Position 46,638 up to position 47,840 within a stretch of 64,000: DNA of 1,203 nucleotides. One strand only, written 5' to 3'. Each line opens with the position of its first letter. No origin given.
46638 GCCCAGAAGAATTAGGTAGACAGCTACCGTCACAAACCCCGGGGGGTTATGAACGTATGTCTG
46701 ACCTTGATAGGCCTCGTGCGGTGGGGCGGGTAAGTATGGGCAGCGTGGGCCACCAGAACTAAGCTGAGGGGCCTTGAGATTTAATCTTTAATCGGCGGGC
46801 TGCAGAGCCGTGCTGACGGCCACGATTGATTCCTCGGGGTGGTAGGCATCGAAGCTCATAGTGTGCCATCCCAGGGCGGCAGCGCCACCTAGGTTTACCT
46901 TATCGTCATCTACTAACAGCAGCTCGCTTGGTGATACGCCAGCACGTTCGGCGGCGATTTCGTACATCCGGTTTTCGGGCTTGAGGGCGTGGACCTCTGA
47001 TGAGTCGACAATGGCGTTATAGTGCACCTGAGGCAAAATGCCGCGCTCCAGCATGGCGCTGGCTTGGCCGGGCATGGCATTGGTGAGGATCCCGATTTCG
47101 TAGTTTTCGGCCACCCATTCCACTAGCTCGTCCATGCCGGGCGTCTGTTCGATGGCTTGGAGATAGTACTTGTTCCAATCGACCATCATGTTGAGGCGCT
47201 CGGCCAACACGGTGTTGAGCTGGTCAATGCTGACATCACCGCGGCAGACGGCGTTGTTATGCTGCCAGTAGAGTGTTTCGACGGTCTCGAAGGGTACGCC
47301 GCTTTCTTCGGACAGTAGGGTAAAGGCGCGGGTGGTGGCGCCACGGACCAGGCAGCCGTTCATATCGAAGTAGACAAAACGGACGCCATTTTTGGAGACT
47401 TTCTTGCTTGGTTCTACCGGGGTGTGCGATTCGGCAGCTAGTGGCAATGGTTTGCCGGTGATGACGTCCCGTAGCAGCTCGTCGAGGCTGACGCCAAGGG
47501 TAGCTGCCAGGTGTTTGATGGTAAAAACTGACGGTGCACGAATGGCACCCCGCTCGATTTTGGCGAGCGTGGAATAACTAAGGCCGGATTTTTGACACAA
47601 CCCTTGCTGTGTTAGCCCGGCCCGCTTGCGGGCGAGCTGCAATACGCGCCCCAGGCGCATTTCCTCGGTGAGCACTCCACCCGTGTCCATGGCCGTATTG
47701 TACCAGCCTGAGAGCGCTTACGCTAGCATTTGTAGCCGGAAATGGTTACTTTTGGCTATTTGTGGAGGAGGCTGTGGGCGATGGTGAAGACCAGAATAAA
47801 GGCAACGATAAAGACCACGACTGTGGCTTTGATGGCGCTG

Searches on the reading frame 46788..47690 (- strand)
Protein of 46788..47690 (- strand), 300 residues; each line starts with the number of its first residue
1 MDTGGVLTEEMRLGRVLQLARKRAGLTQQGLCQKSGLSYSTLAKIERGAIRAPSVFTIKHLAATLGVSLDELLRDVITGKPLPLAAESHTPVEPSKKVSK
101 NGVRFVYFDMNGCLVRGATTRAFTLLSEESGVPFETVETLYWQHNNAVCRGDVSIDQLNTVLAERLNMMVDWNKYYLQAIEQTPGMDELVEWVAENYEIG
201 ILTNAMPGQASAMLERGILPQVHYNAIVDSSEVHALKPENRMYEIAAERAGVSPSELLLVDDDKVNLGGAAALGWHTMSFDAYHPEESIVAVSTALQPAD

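Call 99: search_protein_families(library=pfam, proteins=[window:46788-47690:-], max_evalue=0.001)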
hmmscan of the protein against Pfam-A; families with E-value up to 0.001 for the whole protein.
window:46788-47690:- (300 aa): 6 families
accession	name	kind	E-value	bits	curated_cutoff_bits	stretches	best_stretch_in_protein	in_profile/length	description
PF01381.28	HTH_3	-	5.9e-15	55.5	23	1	18-72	2-55/55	Helix-turn-helix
PF13560.12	HTH_31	-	7.7e-13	49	27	1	12-72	1-61/64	Helix-turn-helix domain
PF00702.32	Hydrolase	-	1.7e-11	45.3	26.4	1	106-274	4-191/191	haloacid dehalogenase-like hydrolase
PF13419.12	HAD_2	-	1.6e-10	41.9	23.8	1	168-277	65-175/178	Haloacid dehalogenase-like hydrolase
PF13443.12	HTH_26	-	5.2e-06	27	22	1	22-74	7-59/63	Cro/C1-type HTH DNA-binding domain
PF12844.13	HTH_19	-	2.2e-05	24.7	30.2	1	14-74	1-60/64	Helix-turn-helix domain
